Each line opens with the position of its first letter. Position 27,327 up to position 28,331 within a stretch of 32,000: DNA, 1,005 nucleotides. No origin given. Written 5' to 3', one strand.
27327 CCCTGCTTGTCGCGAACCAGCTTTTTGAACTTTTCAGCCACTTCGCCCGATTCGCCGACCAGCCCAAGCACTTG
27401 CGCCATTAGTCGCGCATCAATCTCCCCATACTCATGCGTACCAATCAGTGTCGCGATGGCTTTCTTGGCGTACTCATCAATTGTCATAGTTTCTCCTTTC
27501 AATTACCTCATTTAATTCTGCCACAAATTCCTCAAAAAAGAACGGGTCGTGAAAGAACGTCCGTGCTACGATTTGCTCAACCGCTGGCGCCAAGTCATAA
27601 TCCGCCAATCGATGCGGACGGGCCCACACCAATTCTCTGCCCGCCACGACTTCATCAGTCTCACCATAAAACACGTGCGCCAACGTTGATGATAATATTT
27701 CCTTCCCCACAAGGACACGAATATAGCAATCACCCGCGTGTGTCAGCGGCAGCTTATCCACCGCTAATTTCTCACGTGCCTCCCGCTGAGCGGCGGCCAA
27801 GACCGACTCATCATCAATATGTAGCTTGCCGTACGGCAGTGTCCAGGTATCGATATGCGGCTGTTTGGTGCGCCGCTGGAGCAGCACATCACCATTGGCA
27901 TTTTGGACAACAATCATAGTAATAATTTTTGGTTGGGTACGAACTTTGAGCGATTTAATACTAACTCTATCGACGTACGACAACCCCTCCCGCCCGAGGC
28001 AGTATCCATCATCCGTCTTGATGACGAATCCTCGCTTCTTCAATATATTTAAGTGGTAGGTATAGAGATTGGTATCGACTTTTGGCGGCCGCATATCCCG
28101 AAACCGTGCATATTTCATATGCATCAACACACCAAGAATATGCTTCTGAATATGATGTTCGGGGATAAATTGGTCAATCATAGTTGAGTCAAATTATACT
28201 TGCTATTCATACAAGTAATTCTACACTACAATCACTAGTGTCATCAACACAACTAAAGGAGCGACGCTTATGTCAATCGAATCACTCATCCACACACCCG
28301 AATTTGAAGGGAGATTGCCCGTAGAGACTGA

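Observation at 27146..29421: Divergent module: wHTH-degenerate-Nudix regulator (reverse of the NrtR domain order) plus MazG, facing a CYTH-uridine-kinase fusion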

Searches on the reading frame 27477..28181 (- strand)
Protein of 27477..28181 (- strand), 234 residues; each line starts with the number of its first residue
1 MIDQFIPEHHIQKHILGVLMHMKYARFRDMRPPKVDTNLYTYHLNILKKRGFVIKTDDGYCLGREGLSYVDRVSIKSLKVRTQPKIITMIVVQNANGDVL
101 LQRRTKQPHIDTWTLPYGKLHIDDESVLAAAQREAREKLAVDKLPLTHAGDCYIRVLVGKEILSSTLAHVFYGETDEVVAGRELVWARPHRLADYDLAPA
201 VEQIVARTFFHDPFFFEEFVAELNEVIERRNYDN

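Call 3: search_protein_families(library=pfam, proteins=[window:27477-28181:-], max_evalue=0.1)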
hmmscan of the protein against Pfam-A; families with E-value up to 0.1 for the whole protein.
window:27477-28181:- (234 aa): 3 families
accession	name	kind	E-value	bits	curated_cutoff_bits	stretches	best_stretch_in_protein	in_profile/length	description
PF00293.34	NUDIX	-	4.8e-11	43.2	21.1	1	88-172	6-92/134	NUDIX domain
PF14815.12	NUDIX_4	-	4.4e-06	26.9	35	1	88-206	1-112/113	NUDIX domain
PF24038.1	DUF7347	-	0.0043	17.7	27.6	1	36-71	41-75/77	Domain of unknown function (DUF7347)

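Call 4: search_protein_families(library=ncbifam, proteins=[window:27477-28181:-], max_evalue=0.1)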
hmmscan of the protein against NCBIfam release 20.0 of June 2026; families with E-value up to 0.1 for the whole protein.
window:27477-28181:- (234 aa): 18 families
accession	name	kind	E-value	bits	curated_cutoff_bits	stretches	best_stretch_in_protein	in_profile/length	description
NF006530.0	PRK08999.1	equivalog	1.4e-09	37.4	245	1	88-206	9-126/315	Nudix family hydrolase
NF011922.0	PRK15393.1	equivalog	3.2e-07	30.2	152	1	86-154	39-109/182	NUDIX hydrolase YfcD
NF007834.0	PRK10546.1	equivalog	4.7e-06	26.5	156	1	93-201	11-118/135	pyrimidine (deoxy)nucleoside triphosphate diphosphatase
NF011963.0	PRK15434.1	subfamily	6.3e-06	26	146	1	79-148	11-78/159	GDP-mannose mannosyl hydrolase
NF001938.0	PRK00714.1-5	equivalog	9.2e-05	21.9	116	1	90-175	18-108/172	RNA pyrophosphohydrolase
TIGR00586.1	mutt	equivalog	0.00013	22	97.9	1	87-206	7-125/129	8-oxo-dGTP diphosphatase MutT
NF003788.0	PRK05379.1-5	equivalog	0.00029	20.3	354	1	83-146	210-271/351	bifunctional nicotinamide-nucleotide adenylyltransferase/Nudix hydroxylase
NF007980.0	PRK10707.1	equivalog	0.00037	20.1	134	1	87-143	34-92/192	CoA pyrophosphatase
NF050029.2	TransRepNtr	equivalog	0.00087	18.8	400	1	89-142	28-82/245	ADPR responsive transcriptional repressor NtrR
NF001937.0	PRK00714.1-4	equivalog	0.002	17.8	139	1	89-142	12-61/161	RNA pyrophosphohydrolase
NF003787.0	PRK05379.1-4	equivalog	0.0025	16.8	449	1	88-145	210-265/346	bifunctional nicotinamide-nucleotide adenylyltransferase/Nudix hydroxylase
NF003790.0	PRK05379.2-2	equivalog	0.0051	15.9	403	1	83-143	214-273/354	bifunctional nicotinamide mononucleotide adenylyltransferase/ADP-ribose pyrophosphatase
NF003785.0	PRK05379.1-1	equivalog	0.006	15.8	418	1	74-142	191-258/347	bifunctional nicotinamide-nucleotide adenylyltransferase/Nudix hydroxylase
NF003786.0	PRK05379.1-2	equivalog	0.012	14.8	397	1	84-140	216-271/354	bifunctional nicotinamide-nucleotide adenylyltransferase/Nudix hydroxylase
NF008044.0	PRK10776.1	equivalog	0.025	14.4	148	1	87-148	6-67/130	8-oxo-dGTP diphosphatase MutT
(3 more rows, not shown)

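Call 8: find_homologous_proteins(query=window:27480-28181:-)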
Query window:27480-28181:- (234 aa): 1326 proteins with E <= 0.001 among 1678 candidates; the best 120 are listed.
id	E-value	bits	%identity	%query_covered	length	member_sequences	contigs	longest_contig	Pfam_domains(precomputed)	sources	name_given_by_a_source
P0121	6.5e-149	512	96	100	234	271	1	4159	PF00293.35,PF14815.13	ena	-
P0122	2.1e-138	478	93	96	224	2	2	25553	PF00293.35,PF14815.13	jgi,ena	-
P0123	4.3e-137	473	92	96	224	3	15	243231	PF00293.35,PF14815.13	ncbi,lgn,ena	-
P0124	9.8e-135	466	91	96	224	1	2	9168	PF00293.35,PF14815.13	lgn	-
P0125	3.7e-119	415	80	95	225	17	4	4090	PF00293.35,PF14815.13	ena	-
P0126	2.8e-117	408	80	91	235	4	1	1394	PF00293.35,PF14815.13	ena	-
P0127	5.0e-115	401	80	94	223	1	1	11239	PF00293.35,PF14815.13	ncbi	-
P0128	6.5e-112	391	77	95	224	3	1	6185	PF00293.35,PF14815.13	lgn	-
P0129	1.8e-111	389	77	95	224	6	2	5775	PF00293.35,PF14815.13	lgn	-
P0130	6.6e-110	384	77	94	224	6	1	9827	PF00293.35,PF14815.13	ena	-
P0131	8.0e-108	377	73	95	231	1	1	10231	PF00293.35,PF14815.13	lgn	-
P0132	1.4e-100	354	69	95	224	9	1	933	PF00293.35,PF14815.13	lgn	-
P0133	4.2e-99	349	69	95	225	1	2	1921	PF00293.35,PF14815.13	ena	-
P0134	7.5e-99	348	68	95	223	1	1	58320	PF00293.35,PF14815.13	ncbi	-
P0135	3.7e-98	346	68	96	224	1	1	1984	PF00293.35,PF14815.13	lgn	-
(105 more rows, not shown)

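Call 11: find_related_loci(query=A1, collection=genome_contigs, flank=10000)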
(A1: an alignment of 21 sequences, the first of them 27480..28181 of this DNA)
Query A1 (234 aa) in genome_contigs; peptide patterns used: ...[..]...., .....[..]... (x = any residue, [..] = any of these).
176 stretches matched a pattern; 133 encode a relative of the query (tblastn E <= 1e-3); the best 80 are kept; 80 distinct loci.
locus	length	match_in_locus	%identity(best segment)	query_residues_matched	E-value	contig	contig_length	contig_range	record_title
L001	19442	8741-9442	99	1-234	3e-159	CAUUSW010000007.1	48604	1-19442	MAG TPA_asm: uncultured Candidatus Saccharibacteria bacterium isolate SRR23388465_bin.18_MetaWRAP_v1.3_MAG genome assemb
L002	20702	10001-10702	98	1-234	1e-157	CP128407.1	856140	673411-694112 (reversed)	Candidatus Saccharibacteria bacterium oral taxon 488 strain 106.1.1 chromosome, complete genome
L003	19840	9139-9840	97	1-234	4e-154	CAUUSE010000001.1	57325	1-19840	MAG TPA_asm: uncultured Candidatus Saccharibacteria bacterium isolate SRR23388446_bin.40_MetaWRAP_v1.3_MAG genome assemb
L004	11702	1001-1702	96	1-234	1e-153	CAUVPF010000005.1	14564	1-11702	MAG TPA_asm: uncultured Candidatus Saccharibacteria bacterium isolate ERR10083901_bin.3_MetaWRAP_v1.3_MAG genome assembl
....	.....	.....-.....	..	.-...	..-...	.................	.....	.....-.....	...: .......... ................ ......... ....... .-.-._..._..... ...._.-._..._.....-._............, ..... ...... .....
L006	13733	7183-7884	94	1-234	2e-150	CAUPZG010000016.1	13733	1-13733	MAG TPA_asm: uncultured Candidatus Saccharibacteria bacterium isolate ERR9969047_bin.19_MetaWRAP_v1.3_MAG genome assembl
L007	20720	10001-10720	93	1-234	2e-149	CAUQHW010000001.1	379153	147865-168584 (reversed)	MAG TPA_asm: uncultured Candidatus Saccharibacteria bacterium isolate ERR9968838_bin.10_MetaWRAP_v1.3_MAG genome assembl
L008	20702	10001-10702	93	1-234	3e-149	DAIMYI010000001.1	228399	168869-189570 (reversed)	MAG TPA_asm: Candidatus Nanosynbacter sp. isolate CTOTU1097 NODE_1_length_228399_cov_48.475011, whole genome shotgun seq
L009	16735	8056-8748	94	1-231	1e-148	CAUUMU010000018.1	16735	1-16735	MAG TPA_asm: uncultured Candidatus Saccharibacteria bacterium isolate SRR13061525_bin.22_MetaWRAP_v1.3_MAG genome assemb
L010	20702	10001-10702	91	1-234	4e-148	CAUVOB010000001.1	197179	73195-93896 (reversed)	MAG TPA_asm: uncultured Candidatus Saccharibacteria bacterium isolate SRR23388443_bin.20_MetaWRAP_v1.3_MAG genome assemb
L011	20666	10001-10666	77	1-222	1e-117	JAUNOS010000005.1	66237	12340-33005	MAG: Candidatus Saccharibacteria bacterium isolate S35M_Sa_11 NODE_25_length_66237_cov_22.860158, whole genome shotgun s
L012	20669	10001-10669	77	1-223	2e-116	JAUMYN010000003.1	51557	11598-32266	MAG: Candidatus Saccharibacteria bacterium isolate S17M_Sa_28 NODE_335_length_51557_cov_33.366646, whole genome shotgun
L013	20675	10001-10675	67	1-225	6e-105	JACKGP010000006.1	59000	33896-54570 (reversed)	MAG: Candidatus Nomurabacteria bacterium isolate HK-STAS-PATE-39 HK-STAS-PATE-39_6, whole genome shotgun sequence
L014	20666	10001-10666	68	1-222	3e-103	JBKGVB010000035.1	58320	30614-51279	MAG: Candidatus Saccharimonadales bacterium isolate SHSU_advanced.final.171 k67_10873094, whole genome shotgun sequence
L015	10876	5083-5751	65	1-223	2e-102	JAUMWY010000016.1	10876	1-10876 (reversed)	MAG: Candidatus Saccharibacteria bacterium isolate S15M_Sa_34 NODE_2753_length_10876_cov_26.687644, whole genome shotgun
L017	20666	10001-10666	64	1-222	2e-99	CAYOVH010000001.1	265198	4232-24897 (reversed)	MAG TPA_asm: uncultured Candidatus Saccharibacteria bacterium isolate SRP344714_co1_253 genome assembly, contig: NODE_78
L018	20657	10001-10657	68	1-219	5e-99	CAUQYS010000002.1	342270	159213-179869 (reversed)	MAG TPA_asm: uncultured Candidatus Saccharibacteria bacterium isolate ERR9968826_bin.8_MetaWRAP_v1.3_MAG genome assembly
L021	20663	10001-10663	65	1-221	2e-96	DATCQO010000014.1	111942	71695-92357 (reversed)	MAG TPA_asm: Candidatus Microsaccharimonas sp. isolate SMAG_U7255 k141_122467, whole genome shotgun sequence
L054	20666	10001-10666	60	1-222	1e-90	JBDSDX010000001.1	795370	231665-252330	MAG: Candidatus Saccharimonadales bacterium isolate cluster1_bin.191 k127_10848304, whole genome shotgun sequence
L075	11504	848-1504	61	1-219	2e-89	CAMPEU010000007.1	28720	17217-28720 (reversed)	MAG: uncultured Candidatus Saccharibacteria bacterium isolate ERR4918all_bin.1_MetaWRAP_v1.1_MAG genome assembly, contig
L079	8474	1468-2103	64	8-219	6e-89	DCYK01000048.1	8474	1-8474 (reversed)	MAG TPA_asm: Candidatus Saccharibacteria bacterium UBA2112 UBA2112_contig_14669, whole genome shotgun sequence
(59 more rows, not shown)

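Call 12: search_solved_structures(query=A1, max_evalue=1, show_alignments=3)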
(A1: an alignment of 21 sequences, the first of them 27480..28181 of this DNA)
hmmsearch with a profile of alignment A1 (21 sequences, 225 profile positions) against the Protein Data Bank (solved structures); distinct sequences matched with E-value up to 1: 27.
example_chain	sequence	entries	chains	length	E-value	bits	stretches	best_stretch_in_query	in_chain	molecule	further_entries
2rrk_A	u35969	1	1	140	4.2e-05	26.5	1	91-200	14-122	CTP pyrophosphohydrolase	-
3grn_A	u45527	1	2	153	9.6e-05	25.3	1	83-162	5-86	MutT related protein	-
2gt4_A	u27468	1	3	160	9.8e-05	25.3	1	78-142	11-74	GDP-mannose mannosyl hydrolase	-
2i8t_A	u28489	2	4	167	9.9e-05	25.3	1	78-142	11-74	GDP-mannose mannosyl hydrolase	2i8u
1rya_A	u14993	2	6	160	0.0001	25.3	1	78-142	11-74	GDP-mannose mannosyl hydrolase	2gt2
4dyw_A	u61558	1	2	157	0.00042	23.3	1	95-146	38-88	MutT/NUDIX family protein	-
2fkb_A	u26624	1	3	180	0.0006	22.7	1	79-192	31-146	Putative Nudix hydrolase yfcD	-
3cng_A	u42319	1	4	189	0.0011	21.9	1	83-140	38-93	NUDIX hydrolase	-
5bs6_A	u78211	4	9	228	0.0029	20.5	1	95-188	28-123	transcriptional regulator AraR | transcriptional factor AraR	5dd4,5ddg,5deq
2qjt_B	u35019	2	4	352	0.0033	20.3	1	83-176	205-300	Nicotinamide-nucleotide adenylyltransferase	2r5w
3r03_A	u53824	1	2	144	0.0058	19.5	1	87-200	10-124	NUDIX hydrolase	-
3exq_A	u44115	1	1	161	0.021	17.7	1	80-152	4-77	NUDIX family hydrolase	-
9e71_BU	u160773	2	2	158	0.054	16.4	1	35-85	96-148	Small ribosomal subunit protein eS19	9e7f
3gz8_A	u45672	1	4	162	0.06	16.2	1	94-142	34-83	MutT/nudix family protein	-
2fml_A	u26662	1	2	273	0.074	15.9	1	97-141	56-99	MutT/nudix family protein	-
3gz5_A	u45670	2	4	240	0.14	15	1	94-141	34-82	MutT/nudix family protein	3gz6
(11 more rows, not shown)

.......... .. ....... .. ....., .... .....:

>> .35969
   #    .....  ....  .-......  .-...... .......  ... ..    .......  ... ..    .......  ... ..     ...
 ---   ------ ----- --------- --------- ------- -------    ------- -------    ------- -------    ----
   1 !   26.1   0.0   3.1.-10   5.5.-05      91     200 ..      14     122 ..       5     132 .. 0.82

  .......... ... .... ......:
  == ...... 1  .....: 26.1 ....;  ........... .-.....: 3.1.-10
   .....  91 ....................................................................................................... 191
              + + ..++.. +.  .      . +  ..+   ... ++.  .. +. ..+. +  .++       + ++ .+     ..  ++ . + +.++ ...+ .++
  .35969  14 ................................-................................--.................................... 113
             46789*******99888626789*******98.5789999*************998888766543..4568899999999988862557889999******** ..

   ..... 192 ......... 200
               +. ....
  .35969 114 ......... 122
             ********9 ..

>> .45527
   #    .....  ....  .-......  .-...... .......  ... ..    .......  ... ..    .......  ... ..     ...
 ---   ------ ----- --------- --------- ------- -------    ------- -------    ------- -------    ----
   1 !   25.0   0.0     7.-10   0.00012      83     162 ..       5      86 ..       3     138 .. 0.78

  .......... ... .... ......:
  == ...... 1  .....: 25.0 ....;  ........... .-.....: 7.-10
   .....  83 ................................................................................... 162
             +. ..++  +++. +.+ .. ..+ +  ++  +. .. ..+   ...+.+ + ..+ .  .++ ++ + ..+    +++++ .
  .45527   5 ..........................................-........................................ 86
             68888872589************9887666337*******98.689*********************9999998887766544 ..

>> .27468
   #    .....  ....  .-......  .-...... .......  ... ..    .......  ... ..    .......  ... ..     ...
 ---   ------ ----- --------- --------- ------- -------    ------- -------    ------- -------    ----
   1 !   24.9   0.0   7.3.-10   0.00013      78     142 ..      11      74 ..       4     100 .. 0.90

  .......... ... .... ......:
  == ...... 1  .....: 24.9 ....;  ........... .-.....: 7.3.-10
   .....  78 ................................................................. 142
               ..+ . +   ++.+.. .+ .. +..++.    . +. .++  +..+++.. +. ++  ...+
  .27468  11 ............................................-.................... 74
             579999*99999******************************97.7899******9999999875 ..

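Call 25: predict_structure(alignment_id=A1)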
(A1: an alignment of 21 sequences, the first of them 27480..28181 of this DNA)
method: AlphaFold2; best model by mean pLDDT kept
length: 234 residues; sequences in the alignment: 21
mean_pLDDT: 84.1   pTM: 0.78
mean pLDDT of the five models: 84.1, 82.6, 82.4, 82.1, 79.8
residues with pLDDT >= 90: 124; 70-90: 80; 50-70: 11; < 50: 19
segments of 3 or more residues with pLDDT < 50: 73-80, 227-234
pLDDT, mean of each block of 10 residues (from residue 1): 69 91 91 92 94 92 83 50 77 95 89 92 88 92 90 83 84 93 93 92 89 79 57 37
secondary structure, 60 per line:
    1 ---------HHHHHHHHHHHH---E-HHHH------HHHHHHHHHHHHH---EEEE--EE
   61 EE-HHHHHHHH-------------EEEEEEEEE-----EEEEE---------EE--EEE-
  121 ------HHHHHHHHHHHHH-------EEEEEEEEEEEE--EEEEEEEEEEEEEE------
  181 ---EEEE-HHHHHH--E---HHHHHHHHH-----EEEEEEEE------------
elements in order: H10-21 H27-30 H37-49 E53-56 E59-62 H64-71 E85-93 E99-103 E117-119 H127-139 E147-158 E161-174 E184-187 H189-194 H201-209 E215-222

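Call 28: search_protein_families(library=pfam, proteins=[L008:8586-9911:-, L018:9231-9998:-, L054:9199-9951:-, L013:9066-9905:-, L017:9301-9849:-, L079:881-1312:-, L075:134-754:-, L021:8647-9912:-, L075:1531-2064:+, L014:10684-11607:+], max_evalue=0.01)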
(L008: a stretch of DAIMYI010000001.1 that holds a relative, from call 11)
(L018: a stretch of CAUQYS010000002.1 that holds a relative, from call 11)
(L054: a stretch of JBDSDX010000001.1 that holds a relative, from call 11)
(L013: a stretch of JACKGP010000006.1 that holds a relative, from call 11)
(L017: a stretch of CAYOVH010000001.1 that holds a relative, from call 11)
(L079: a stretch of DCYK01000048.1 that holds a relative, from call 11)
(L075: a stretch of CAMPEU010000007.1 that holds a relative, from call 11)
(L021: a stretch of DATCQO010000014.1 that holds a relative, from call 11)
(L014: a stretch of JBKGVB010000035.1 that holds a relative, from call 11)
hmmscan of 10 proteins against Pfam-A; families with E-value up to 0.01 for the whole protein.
L008:8586-9911:- (441 aa): 3 families
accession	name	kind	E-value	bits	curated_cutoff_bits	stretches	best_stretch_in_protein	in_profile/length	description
PF13023.12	HD_3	-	2.1e-20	73.7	22.5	1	79-207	13-145/165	HD domain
PF12917.13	YfbR-like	-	2.2e-09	37.7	25.9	1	69-187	8-135/182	5'-deoxynucleotidase YfbR-like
PF01966.28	HD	-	1.8e-05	25.4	22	1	89-187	3-113/116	HD domain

L018:9231-9998:- (255 aa): 1 family
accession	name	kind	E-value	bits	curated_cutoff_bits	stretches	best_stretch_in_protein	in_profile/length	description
PF01928.26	CYTH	-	2.2e-07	31.3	23.2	1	81-220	2-158/179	CYTH domain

L054:9199-9951:- (250 aa): 3 families
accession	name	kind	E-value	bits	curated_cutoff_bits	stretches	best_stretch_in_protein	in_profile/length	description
PF13023.12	HD_3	-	6.6e-17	62.3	22.5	1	71-191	17-138/165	HD domain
PF12917.13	YfbR-like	-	1.8e-07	31.4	25.9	1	60-179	9-136/182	5'-deoxynucleotidase YfbR-like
PF01966.28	HD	-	0.0022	18.7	22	1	79-178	3-113/116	HD domain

L013:9066-9905:- (279 aa): 0 families

L017:9301-9849:- (182 aa): 1 family
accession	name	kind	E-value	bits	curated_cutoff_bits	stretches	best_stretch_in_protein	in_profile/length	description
PF15891.11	Nuc_deoxyri_tr2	-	2.9e-07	31.2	30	1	23-84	3-70/105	Nucleoside 2-deoxyribosyltransferase like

L079:881-1312:- (143 aa): 1 family
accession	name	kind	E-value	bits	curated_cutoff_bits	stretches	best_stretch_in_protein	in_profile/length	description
PF05014.21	Nuc_deoxyrib_tr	-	9.8e-13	48.7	28.8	1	4-104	1-103/117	Nucleoside 2-deoxyribosyltransferase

L075:134-754:- (206 aa): 0 families

L021:8647-9912:- (421 aa): 4 families
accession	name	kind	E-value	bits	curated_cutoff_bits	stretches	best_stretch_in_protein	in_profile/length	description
PF00485.24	PRK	-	2.9e-08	34.2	22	1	217-332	1-121/196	Phosphoribulokinase / Uridine kinase family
PF13671.12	AAA_33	-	0.00011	22.9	27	1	219-294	3-70/143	AAA domain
PF13238.12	AAA_18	-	0.0014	19.5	29.4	1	218-267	1-41/128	AAA domain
PF13191.12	AAA_16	-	0.0038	18.2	32.6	1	218-246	27-52/167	AAA ATPase domain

L075:1531-2064:+ (177 aa): 1 family
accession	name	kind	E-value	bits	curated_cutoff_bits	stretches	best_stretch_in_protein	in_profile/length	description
PF01931.24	NTPase_I-T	-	2.5e-59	200.2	25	1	7-170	1-161/162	Protein of unknown function DUF84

L014:10684-11607:+ (307 aa): 1 family
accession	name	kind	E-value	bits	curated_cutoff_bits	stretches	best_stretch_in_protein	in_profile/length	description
PF00892.27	EamA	-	2.4e-25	89.8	28.2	2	8-133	4-130/135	EamA-like transporter family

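Call 29: fold_search(model_id=the predicted structure, library=pdb)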
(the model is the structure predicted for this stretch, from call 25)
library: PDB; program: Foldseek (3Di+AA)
matches with E <= 10: 1292; with E <= 0.001: 463
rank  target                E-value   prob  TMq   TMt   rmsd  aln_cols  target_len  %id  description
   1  2fkb_C                2.1e-08  1.00  0.47  0.64  10.3       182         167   19  Crystal structure of a putative enzyme (possible Nudix hydrolase) from Escherichia Coli K12 (released 2006-02-21)
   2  2gt2_C                3.2e-08  1.00  0.42  0.61   3.5       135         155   21  Structure of the E. coli GDP-mannose mannosyl hydrolase (released 2006-12-12)
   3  3r03_A                4.7e-08  1.00  0.45  0.77   3.1       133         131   24  The crystal structure of NUDIX hydrolase from Rhodospirillum rubrum (released 2011-05-11)
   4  1rya_A                6.3e-08  1.00  0.43  0.60   4.2       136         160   20  Crystal Structure of the E. coli GDP-mannose mannosyl hydrolase in complex with GDP and MG (released 2004-06-22)
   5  2gt2_A                7.2e-08  1.00  0.42  0.62   3.4       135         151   21  Structure of the E. coli GDP-mannose mannosyl hydrolase (released 2006-12-12)
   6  2gt4_A                9.2e-08  1.00  0.38  0.53   4.0       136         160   19  Crystal Structure of the Y103F mutant of the GDP-mannose mannosyl hydrolase in complex with GDP-mannose and MG+2 (released 2006-12-12)
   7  3r03_B                1.0e-07  1.00  0.42  0.72   3.4       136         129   26  The crystal structure of NUDIX hydrolase from Rhodospirillum rubrum (released 2011-05-11)
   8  3gz8_C                1.3e-07  1.00  0.47  0.68   3.6       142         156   16  Cocrystal structure of NUDIX domain of Shewanella oneidensis NrtR complexed with ADP ribose (released 2009-06-09)
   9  3hhj_B                1.5e-07  1.00  0.45  0.76   3.6       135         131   20  Crystal structure of mutator mutT from Bartonella henselae (released 2009-05-26)
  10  2i8t_B                1.6e-07  1.00  0.43  0.65   4.2       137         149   21  GDP-mannose mannosyl hydrolase-calcium-GDP-mannose complex (released 2007-06-19)
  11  2gt2_D                1.6e-07  1.00  0.42  0.62   3.4       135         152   21  Structure of the E. coli GDP-mannose mannosyl hydrolase (released 2006-12-12)
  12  3grn_B                1.7e-07  1.00  0.45  0.72   3.1       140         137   23  CRYSTAL STRUCTURE OF MUTT PROTEIN FROM Methanosarcina mazei Go1 (released 2009-04-07)
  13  3oga_B                1.7e-07  1.00  0.42  0.72   3.7       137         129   21  1.75 Angstrom resolution crystal structure of a putative NTP pyrophosphohydrolase (yfaO) from Salmonella typhimurium L (released 2010-10-06)
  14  2fkb_A                2.0e-07  1.00  0.48  0.68   8.9       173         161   20  Crystal structure of a putative enzyme (possible Nudix hydrolase) from Escherichia Coli K12 (released 2006-02-21)
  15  3gz8_A                2.3e-07  1.00  0.46  0.67   3.7       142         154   18  Cocrystal structure of NUDIX domain of Shewanella oneidensis NrtR complexed with ADP ribose (released 2009-06-09)
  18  3gz5_B                2.8e-07  1.00  0.45  0.48   3.2       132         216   17  Crystal structure of Shewanella oneidensis NrtR (released 2009-06-09)
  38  3gz5_A                7.5e-07  1.00  0.45  0.49   3.2       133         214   16  Crystal structure of Shewanella oneidensis NrtR (released 2009-06-09)
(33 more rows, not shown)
